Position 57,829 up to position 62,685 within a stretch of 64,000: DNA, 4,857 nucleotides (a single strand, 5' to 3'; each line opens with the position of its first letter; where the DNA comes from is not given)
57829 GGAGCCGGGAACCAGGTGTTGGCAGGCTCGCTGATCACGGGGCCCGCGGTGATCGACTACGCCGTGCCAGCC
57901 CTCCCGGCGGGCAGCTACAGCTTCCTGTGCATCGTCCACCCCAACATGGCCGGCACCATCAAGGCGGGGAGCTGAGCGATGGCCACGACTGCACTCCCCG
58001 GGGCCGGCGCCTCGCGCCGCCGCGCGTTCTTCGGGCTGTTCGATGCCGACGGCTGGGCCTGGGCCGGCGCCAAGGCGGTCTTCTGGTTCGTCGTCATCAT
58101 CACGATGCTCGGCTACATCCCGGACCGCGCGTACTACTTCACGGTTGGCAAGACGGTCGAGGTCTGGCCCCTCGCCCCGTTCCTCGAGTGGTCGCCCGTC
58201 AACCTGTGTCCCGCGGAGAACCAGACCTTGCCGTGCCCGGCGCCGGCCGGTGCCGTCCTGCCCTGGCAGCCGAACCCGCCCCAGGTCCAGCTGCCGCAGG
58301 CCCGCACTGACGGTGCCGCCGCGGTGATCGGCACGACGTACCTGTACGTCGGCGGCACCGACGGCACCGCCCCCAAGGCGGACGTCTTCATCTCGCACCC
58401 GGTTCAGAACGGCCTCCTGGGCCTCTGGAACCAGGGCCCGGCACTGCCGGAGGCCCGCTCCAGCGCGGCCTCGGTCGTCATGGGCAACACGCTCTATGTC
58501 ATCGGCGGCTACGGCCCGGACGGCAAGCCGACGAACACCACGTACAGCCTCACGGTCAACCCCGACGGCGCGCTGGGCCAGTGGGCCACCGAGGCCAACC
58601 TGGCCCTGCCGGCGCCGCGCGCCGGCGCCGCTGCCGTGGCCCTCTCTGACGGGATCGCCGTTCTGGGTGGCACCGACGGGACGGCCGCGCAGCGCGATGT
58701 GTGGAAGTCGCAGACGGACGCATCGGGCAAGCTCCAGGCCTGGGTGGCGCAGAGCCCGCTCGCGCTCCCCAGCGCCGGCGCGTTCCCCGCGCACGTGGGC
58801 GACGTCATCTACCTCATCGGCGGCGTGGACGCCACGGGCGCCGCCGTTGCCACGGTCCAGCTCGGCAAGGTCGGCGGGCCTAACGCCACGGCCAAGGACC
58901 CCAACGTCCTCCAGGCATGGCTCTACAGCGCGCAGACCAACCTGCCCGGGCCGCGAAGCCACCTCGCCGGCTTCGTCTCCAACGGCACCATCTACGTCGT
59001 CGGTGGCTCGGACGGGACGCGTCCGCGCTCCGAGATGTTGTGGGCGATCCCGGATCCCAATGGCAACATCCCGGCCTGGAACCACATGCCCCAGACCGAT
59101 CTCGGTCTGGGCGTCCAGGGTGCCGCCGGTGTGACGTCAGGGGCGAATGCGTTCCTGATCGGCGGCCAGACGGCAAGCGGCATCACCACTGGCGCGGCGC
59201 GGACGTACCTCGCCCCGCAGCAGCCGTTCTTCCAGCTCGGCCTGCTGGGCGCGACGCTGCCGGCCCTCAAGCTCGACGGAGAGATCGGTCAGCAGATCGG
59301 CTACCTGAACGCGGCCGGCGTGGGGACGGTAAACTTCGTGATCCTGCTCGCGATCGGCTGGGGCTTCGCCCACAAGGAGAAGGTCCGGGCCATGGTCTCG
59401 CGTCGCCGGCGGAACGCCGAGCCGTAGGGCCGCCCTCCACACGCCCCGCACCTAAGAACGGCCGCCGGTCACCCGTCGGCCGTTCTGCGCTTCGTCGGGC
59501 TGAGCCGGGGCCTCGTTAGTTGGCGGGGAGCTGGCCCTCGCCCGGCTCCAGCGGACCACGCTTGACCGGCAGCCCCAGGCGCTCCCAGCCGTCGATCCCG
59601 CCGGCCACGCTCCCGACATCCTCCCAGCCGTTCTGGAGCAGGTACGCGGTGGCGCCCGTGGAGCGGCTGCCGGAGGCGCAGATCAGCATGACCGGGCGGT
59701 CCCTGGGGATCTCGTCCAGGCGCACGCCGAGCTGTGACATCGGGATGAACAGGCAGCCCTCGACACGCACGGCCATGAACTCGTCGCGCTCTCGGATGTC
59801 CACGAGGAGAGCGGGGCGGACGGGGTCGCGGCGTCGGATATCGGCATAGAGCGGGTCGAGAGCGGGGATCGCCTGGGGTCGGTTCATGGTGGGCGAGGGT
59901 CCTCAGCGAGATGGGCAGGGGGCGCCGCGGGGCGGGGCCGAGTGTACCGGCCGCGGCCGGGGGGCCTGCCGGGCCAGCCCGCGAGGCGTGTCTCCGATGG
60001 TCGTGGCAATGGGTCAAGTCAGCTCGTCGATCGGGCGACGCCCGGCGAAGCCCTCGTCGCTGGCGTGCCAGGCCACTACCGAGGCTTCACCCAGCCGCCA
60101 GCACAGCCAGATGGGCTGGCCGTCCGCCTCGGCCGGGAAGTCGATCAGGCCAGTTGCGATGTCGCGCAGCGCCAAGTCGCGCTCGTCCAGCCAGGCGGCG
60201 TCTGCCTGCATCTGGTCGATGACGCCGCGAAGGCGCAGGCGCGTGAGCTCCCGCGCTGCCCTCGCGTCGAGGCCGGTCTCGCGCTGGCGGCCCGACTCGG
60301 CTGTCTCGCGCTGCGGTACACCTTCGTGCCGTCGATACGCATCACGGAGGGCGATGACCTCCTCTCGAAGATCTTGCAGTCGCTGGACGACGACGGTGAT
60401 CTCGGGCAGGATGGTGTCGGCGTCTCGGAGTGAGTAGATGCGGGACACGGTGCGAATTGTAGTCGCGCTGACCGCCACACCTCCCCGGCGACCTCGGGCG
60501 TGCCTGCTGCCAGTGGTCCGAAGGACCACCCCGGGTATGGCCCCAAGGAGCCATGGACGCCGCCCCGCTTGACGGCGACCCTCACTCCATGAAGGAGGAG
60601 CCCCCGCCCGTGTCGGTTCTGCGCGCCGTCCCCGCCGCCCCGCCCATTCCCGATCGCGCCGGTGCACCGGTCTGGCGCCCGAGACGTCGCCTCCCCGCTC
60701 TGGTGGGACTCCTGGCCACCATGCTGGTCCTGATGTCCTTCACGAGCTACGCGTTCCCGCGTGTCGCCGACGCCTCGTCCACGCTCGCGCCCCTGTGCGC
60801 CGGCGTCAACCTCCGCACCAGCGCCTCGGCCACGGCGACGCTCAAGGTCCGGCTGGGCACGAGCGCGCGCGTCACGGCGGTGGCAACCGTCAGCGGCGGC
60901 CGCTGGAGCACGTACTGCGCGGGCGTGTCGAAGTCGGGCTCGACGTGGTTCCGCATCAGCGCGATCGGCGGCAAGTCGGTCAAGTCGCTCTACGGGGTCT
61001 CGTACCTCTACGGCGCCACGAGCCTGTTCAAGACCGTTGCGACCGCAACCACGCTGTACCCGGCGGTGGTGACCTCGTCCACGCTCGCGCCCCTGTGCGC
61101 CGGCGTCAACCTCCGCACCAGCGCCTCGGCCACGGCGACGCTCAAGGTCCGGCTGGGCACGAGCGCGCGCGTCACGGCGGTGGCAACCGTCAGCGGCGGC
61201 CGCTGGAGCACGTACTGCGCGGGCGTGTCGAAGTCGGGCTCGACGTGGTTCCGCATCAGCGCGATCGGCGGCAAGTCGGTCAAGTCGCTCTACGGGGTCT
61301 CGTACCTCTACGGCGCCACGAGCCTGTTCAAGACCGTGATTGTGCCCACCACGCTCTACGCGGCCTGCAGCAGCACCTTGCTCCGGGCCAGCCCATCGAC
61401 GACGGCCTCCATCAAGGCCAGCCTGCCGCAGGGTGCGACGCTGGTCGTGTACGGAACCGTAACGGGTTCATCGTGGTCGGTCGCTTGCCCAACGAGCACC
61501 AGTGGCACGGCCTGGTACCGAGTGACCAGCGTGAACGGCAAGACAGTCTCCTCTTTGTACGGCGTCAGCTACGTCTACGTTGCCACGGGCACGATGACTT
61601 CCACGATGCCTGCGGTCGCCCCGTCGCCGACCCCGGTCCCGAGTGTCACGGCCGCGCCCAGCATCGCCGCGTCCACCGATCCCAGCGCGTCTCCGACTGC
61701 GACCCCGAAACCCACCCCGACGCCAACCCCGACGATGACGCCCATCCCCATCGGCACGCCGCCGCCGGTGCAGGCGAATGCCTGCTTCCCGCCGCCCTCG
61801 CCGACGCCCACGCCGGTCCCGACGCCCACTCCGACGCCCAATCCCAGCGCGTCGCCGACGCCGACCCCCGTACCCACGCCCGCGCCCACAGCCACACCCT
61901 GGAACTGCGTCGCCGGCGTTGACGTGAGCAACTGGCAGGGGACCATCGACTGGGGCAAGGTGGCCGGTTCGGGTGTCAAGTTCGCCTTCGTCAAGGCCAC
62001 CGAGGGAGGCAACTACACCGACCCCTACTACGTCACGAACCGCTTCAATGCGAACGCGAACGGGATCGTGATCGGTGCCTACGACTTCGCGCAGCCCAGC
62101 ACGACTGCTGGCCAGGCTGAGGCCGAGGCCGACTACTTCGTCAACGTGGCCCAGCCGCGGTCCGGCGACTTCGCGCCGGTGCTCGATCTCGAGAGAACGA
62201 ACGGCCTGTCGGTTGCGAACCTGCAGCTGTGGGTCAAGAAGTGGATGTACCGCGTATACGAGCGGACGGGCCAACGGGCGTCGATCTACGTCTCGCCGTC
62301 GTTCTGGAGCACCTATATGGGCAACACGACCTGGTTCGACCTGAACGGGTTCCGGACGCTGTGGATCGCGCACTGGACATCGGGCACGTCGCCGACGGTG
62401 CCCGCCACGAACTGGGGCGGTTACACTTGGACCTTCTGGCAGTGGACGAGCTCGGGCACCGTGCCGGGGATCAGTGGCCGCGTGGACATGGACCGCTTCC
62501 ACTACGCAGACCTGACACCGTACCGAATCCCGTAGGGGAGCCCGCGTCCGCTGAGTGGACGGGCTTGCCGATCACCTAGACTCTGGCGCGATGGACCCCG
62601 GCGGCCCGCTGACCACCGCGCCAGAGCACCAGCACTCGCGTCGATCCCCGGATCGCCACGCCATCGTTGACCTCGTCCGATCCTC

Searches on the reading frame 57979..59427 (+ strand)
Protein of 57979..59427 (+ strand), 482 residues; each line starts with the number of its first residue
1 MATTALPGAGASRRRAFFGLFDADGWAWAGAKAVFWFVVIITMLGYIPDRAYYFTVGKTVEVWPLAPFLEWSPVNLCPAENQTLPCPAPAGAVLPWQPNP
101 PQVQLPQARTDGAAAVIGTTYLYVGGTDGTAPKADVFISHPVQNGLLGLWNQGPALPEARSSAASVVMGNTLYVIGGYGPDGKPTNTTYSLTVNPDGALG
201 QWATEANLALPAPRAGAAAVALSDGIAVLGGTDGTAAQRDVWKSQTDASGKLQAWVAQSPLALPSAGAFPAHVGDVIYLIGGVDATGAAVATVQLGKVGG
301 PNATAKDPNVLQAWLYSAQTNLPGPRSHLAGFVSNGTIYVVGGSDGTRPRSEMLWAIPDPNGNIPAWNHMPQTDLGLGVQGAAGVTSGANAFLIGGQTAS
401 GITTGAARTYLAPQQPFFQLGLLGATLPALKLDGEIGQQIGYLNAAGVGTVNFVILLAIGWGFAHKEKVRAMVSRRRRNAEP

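Call 3: search_protein_families(library=pfam, proteins=[window:57979-59427:+], max_evalue=0.01)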
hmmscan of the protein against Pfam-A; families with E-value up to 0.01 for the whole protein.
window:57979-59427:+ (482 aa): 9 families
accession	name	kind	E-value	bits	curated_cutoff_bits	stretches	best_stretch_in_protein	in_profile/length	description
PF24681.1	Kelch_KLHDC2_KLHL20_DRC7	-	5.3e-18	65.6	50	1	156-285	47-175/221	KLHDC2/KLHL20/DRC7 Kelch-repeats domain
PF01344.31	Kelch_1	-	8.9e-17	60.7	20.1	2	159-189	1-30/46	Kelch motif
PF13964.12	Kelch_6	-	4.7e-10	39.5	25.3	0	160-189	2-31/50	Kelch motif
PF24996.1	NANM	-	2.8e-09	36.8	45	1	105-233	4-126/350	N-acetylneuraminate epimerase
PF13418.12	Kelch_4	-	7.6e-08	32.6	21.6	1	159-191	1-34/49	Galactose oxidase, central domain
PF07646.21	Kelch_2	-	3.7e-07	30.2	21.3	0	160-182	2-23/48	Kelch motif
PF25210.1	Kelch_FKB95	-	1e-06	29.1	70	1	111-183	35-103/268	FKB95, Kelch-repeats domain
PF13415.12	Kelch_3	-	7.5e-06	26.4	22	1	169-221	1-47/48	Galactose oxidase, central domain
PF24981.1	Beta-prop_ATRN-LZTR1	-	1.3e-05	25.1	50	1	172-294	1-126/289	Attractin/LZTR1 beta-propeller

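Call 4: search_protein_families(library=ncbifam, proteins=[window:57979-59427:+], max_evalue=0.01)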
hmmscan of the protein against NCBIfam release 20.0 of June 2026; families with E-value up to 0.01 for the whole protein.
window:57979-59427:+ (482 aa): 3 families
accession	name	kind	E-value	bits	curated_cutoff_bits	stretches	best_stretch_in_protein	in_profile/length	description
TIGR03548.1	mutarot_permut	subfamily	1.3e-06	27.8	243.2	1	102-285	56-234/323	cyclically-permuted mutarotase family protein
TIGR03547.1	muta_rot_YjhT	subfamily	8.9e-06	25.1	256.35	1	105-233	4-128/346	YjhT family mutarotase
NF010730.0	PRK14131.1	subfamily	7.3e-05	21.7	416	0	148-194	330-376/384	N-acetylneuraminate epimerase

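Call 49: search_solved_structures(query=window:57979-59427:+, max_evalue=0.01)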
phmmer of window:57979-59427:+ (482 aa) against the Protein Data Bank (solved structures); distinct sequences matched with E-value up to 0.01: 80 (the best 60 are shown).
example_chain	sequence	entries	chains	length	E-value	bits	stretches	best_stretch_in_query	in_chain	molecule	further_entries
7ona_A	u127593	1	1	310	7.1e-16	61.7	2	156-368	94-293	SAKe6AC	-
9tsn_A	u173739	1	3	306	1.2e-13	54.4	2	149-286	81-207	Kelch protein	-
7ong_A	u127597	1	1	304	2.2e-12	50.2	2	168-347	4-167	SAKe6BE-L1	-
8pjt_A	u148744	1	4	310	3.3e-12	49.6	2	113-357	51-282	SAKe6DEref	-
2vpj_A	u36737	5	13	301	4e-12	49.3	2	148-349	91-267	KELCH-LIKE PROTEIN 12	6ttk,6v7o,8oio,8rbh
9y8j_A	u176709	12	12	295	4.4e-12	49.2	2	148-349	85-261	Kelch-like protein 12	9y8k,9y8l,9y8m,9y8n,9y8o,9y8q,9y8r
7q58_A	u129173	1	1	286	1e-11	48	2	150-285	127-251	SAKe6BR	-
8pjv_A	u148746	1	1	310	1.3e-09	41.1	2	114-354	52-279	SAKe6DR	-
9mey_B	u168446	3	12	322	1.7e-09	40.6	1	92-283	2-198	Leucine-zipper-like transcriptional regulator 1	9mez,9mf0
2xn4_A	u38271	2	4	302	8.1e-09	38.4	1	148-397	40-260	KELCH-LIKE PROTEIN 2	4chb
8pjr_A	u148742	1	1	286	9.4e-09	38.2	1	150-348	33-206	SAKe6AC-LB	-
4yy8_A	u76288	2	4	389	1.6e-08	37.4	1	154-285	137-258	Kelch protein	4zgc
4ch9_A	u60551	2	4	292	3.1e-08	36.5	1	148-363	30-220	KELCH-LIKE PROTEIN 3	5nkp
7on8_A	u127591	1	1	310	4.7e-08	35.9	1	113-286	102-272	SAKe6AR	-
7pvp_A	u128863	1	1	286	5.1e-08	35.8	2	159-348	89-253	SAKe6BC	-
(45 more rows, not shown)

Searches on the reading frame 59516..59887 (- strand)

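Call 25: search_protein_families(library=pfam, proteins=[window:59516-59887:-], max_evalue=0.001)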
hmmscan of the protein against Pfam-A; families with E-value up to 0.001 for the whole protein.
window:59516-59887:- (123 aa): 1 family
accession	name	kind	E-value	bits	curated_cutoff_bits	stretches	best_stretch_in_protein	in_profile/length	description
PF00581.25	Rhodanese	-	5.6e-12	46.4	22.2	1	24-103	15-101/102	Rhodanese-like domain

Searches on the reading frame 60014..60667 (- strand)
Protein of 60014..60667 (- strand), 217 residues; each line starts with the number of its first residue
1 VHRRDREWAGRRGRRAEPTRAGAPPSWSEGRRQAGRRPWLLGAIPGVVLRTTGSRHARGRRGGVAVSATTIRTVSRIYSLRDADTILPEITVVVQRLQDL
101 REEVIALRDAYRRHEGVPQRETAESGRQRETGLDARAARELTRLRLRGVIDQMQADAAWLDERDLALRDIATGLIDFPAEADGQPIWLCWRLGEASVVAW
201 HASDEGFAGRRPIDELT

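Call 25: search_protein_families(library=pfam, proteins=[window:60014-60667:-], max_evalue=0.001)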
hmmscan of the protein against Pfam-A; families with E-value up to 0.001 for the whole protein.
window:60014-60667:- (217 aa): 1 family
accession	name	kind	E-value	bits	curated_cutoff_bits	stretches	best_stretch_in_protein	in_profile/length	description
PF09969.14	DUF2203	-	4.2e-27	95.7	24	1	76-213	1-122/122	Uncharacterized conserved protein (DUF2203)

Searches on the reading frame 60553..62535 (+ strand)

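Call 25: search_protein_families(library=pfam, proteins=[window:60553-62535:+], max_evalue=0.001)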
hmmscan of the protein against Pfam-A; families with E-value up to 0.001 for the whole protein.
window:60553-62535:+ (660 aa): 3 families
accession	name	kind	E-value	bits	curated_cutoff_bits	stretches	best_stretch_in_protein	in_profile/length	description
PF01183.26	Glyco_hydro_25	-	1.6e-45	156.1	27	1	456-640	1-180/180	Glycosyl hydrolases family 25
PF08239.17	SH3_3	-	5.7e-07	30.1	27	1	277-331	5-45/54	Bacterial SH3 domain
PF13501.12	SoxY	-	1.5e-06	28.8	28.4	0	172-220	51-100/112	Sulfur oxidation protein SoxY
